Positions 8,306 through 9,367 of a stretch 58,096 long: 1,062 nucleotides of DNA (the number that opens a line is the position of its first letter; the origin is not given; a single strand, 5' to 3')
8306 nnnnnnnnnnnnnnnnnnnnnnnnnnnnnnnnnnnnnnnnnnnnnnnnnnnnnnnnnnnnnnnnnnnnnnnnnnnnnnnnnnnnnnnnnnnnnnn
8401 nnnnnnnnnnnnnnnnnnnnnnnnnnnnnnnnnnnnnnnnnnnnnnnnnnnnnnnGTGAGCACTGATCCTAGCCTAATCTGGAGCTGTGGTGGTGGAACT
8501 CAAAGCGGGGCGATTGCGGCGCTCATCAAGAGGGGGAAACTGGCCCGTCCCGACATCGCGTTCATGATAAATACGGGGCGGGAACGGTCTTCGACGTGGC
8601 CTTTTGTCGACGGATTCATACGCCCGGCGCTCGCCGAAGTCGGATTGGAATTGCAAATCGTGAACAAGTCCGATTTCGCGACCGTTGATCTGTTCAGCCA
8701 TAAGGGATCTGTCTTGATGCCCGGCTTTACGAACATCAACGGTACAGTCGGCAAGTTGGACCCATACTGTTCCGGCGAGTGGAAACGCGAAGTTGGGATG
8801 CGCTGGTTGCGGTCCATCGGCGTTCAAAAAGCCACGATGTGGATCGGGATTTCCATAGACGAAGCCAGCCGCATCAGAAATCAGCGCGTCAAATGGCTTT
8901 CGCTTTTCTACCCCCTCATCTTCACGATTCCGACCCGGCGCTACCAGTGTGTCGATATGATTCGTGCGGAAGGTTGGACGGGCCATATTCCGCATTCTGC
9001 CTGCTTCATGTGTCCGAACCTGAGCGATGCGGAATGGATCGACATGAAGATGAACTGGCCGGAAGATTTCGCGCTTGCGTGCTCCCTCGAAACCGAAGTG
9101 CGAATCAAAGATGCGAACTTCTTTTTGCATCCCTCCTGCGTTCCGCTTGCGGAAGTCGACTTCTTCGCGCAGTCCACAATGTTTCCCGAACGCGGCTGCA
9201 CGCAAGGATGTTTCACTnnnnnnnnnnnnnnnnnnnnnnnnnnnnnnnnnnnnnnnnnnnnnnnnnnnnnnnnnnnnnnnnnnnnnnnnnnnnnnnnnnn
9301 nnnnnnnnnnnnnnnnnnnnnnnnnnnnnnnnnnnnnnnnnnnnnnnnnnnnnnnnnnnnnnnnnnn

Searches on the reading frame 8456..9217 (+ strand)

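Call 8: search_protein_families(library=pfam, proteins=[window:8456-9217:+], max_evalue=0.01)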
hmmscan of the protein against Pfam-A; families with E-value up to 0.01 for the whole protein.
window:8456-9217:+ (254 aa): 0 families

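Call 80: search_protein_families(library=phrogs, proteins=[window:8456-9217:+], max_evalue=0.01)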
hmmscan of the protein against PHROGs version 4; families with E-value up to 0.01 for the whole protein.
window:8456-9217:+ (254 aa): 1 family
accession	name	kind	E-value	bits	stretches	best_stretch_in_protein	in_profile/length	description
phrog_424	-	moron, auxiliary metabolic gene and host takeover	4.3e-28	99.5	1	7-253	163-415/460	phosphoadenosine phosphosulfate reductase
